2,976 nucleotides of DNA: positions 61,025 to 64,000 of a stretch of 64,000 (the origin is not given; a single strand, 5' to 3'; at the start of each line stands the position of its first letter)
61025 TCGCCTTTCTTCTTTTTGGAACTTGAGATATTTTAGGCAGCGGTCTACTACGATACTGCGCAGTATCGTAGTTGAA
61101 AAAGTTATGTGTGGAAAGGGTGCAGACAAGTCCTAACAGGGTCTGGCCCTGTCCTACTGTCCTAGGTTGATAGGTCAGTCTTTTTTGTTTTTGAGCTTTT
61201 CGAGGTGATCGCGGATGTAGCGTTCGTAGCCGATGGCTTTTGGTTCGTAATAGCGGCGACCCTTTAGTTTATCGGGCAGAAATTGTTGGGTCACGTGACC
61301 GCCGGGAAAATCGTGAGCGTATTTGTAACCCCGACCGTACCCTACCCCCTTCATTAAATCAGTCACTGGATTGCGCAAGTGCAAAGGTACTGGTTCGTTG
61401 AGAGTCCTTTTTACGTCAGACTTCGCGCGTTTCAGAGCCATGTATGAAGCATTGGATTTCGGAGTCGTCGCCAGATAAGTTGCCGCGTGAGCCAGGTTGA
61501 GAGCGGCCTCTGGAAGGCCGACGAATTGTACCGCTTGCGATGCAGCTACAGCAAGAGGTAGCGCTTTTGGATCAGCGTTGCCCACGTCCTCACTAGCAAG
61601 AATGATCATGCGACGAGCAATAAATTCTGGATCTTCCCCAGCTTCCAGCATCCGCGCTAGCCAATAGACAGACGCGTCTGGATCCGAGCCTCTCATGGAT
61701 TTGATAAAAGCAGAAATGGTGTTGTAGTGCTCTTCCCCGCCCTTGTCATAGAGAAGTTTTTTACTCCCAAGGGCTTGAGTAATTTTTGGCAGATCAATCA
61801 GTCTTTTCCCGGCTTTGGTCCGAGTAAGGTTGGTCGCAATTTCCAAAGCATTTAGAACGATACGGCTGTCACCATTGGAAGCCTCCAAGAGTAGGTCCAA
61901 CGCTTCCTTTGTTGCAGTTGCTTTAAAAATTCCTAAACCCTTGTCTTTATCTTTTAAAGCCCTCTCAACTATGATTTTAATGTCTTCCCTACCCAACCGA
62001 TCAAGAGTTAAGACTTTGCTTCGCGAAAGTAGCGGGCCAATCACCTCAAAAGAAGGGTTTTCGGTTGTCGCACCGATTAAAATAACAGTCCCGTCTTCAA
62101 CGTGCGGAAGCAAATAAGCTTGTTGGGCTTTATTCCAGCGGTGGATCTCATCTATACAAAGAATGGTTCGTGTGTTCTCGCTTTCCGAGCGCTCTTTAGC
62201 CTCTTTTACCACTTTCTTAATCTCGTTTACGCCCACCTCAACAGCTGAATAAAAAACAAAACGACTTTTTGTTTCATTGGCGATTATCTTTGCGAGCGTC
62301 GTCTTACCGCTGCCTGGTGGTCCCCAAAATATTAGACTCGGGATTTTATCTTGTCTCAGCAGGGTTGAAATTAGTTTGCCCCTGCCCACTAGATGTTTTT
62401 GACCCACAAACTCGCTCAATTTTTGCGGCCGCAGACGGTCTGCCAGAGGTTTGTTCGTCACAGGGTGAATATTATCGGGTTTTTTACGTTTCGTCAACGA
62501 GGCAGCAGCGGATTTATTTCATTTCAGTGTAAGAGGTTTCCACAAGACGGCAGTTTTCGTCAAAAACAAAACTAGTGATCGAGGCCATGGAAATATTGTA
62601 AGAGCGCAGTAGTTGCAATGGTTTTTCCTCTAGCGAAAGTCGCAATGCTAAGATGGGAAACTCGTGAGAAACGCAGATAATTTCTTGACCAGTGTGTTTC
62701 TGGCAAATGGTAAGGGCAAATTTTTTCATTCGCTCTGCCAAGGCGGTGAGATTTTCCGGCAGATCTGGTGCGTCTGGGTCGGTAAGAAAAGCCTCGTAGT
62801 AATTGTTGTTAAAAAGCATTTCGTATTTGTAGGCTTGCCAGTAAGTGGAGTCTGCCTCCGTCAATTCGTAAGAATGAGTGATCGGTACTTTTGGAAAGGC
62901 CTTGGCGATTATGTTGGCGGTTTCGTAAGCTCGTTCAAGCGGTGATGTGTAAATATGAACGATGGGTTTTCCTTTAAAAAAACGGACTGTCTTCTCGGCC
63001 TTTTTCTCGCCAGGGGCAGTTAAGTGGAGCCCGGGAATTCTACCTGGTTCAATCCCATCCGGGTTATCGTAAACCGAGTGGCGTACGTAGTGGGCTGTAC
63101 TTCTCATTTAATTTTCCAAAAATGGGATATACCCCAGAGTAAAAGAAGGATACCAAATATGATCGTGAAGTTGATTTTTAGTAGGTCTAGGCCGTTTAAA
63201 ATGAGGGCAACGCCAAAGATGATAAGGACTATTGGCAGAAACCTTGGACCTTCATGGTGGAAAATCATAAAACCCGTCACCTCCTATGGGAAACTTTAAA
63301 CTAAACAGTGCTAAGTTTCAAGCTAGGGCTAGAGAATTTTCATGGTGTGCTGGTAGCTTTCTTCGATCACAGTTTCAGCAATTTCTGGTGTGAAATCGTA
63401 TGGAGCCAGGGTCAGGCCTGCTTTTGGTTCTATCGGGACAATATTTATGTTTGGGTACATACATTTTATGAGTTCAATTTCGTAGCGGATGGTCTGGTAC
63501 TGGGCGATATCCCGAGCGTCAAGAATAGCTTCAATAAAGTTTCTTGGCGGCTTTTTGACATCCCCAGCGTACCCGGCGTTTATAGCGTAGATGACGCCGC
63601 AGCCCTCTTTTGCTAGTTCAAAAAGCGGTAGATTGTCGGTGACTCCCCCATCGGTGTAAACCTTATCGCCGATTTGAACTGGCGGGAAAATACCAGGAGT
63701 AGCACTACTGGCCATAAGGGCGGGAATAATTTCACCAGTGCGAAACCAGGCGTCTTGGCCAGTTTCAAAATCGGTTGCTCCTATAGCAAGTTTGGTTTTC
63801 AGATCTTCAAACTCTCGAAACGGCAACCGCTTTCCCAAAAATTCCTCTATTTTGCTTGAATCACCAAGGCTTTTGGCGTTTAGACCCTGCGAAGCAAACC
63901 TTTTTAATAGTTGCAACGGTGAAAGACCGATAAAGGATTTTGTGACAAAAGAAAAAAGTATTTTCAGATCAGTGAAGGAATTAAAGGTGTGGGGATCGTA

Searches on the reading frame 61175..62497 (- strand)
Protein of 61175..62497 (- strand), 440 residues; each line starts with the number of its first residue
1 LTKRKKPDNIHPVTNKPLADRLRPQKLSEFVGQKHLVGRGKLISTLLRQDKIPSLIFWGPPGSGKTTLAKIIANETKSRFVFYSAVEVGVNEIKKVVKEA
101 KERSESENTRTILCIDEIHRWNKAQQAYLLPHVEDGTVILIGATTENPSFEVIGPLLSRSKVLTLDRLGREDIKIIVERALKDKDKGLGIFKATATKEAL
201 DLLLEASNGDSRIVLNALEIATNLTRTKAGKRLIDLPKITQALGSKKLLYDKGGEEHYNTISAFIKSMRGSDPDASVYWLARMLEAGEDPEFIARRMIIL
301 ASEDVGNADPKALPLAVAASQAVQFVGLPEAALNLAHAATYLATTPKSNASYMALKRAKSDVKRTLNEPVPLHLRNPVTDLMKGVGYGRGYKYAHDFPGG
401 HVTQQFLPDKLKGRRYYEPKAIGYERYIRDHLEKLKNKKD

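Call 10: search_protein_families(library=pfam, proteins=[window:61175-62497:-], max_evalue=0.001)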
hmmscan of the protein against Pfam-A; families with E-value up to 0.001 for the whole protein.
window:61175-62497:- (440 aa): 12 families
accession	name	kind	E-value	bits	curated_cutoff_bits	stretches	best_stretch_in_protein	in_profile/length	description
PF12002.13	MgsA_C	-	1.4e-70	237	27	1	270-436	1-167/167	MgsA AAA+ ATPase C terminal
PF16193.11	AAA_assoc_2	-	1.2e-24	86.7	34.3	1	193-269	5-81/81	AAA C-terminal domain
PF00004.35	AAA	-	4.4e-17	63.2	21.2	1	55-159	1-122/131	ATPase family associated with various cellular activities (AAA)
PF05496.18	RuvB_N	-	5.3e-16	59.2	27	1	22-144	1-120/159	Holliday junction DNA helicase RuvB P-loop domain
PF13173.12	AAA_14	-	1.2e-05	25.8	27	1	55-143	5-98/129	AAA domain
PF07728.20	AAA_5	-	1.7e-05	25.3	22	1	55-142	2-99/139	AAA domain (dynein-related subfamily)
PF06068.19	TIP49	-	3.8e-05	23.5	23.8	1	24-96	19-96/347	TIP49 P-loop domain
PF13401.12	AAA_22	-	8.7e-05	23.3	27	0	54-85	7-41/130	AAA domain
PF20720.3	nSTAND3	-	0.00012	22.3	27.2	1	55-100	20-64/155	Novel STAND NTPase 3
PF00931.28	NB-ARC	-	0.00022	21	23.5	1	41-90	7-59/248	NB-ARC domain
PF13238.12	AAA_18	-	0.00084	20.2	29.4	0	58-133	4-63/128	AAA domain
PF07724.20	AAA_2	-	0.00097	19.6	27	0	51-138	2-104/166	AAA domain (Cdc48 subfamily)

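Call 82: find_encoding_contigs(protein=window:61175-62497:-, flank=10000, max_places=1)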
Protein window:61175-62497:- (440 aa): 1 contig read that carries it; 1 place shown.
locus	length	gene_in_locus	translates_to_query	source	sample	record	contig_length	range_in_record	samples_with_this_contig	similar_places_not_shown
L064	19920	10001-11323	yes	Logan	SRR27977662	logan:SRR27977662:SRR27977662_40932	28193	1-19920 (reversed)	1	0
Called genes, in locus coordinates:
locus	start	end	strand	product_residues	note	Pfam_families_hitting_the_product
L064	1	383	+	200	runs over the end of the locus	-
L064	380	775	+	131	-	PF01894:YjbQ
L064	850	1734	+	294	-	PF13354:Beta-lactamase2, PF00144:Beta-lactamase (weak)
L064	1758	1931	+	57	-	-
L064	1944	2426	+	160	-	PF01661:Macro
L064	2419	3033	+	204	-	PF00657:Lipase_GDSL, PF13472:Lipase_GDSL_2, PF25182:NonGDSL (weak)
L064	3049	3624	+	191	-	PF01923:Cob_adeno_trans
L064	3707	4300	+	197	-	PF18306:LDcluster4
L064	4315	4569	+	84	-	-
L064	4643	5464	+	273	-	PF00480:ROK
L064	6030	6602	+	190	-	-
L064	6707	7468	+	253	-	PF02089:Palm_thioest (weak), PF00561:Abhydrolase_1 (weak)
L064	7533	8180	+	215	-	PF00702:Hydrolase, PF13419:HAD_2, PF13242:Hydrolase_like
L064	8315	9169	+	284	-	PF01734:Patatin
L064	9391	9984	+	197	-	PF00300:His_Phos_1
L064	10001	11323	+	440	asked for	PF05496:RuvB_N, PF00004:AAA, PF07728:AAA_5 (faint), PF13173:AAA_14 (weak), PF16193:AAA_assoc_2, PF12002:MgsA_C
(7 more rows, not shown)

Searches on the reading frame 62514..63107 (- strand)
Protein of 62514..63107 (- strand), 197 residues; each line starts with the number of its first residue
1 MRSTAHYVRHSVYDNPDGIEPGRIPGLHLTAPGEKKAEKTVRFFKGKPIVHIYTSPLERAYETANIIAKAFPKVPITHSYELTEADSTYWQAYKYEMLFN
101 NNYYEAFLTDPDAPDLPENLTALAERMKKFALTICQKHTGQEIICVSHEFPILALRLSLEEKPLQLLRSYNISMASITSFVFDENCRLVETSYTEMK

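Call 59: search_protein_families(library=pfam, proteins=[window:62514-63107:-], max_evalue=0.0001)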
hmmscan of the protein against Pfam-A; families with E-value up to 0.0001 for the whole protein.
window:62514-63107:- (197 aa): 1 family
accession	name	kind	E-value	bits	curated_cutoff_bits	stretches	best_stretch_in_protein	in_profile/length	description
PF00300.27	His_Phos_1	-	1.3e-29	103.7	21.7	1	8-189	4-188/194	Histidine phosphatase superfamily (branch 1)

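Call 81: find_encoding_contigs(protein=window:62514-63107:-, flank=10000, max_places=1)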
Protein window:62514-63107:- (197 aa): no gene with exactly this product is on record in the collection.

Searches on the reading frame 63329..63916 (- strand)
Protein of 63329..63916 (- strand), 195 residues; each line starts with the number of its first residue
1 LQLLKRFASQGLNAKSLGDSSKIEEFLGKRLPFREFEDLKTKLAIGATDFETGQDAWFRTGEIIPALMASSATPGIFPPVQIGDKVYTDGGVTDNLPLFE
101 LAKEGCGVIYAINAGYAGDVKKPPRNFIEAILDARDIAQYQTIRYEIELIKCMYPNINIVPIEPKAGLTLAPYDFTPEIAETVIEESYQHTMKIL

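Call 59: search_protein_families(library=pfam, proteins=[window:63329-63916:-], max_evalue=0.0001)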
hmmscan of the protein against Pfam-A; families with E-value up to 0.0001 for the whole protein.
window:63329-63916:- (195 aa): 1 family
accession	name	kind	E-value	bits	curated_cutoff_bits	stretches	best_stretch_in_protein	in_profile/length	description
PF01734.28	Patatin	-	1e-16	62.1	27.7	1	8-100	80-189/191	Patatin-like phospholipase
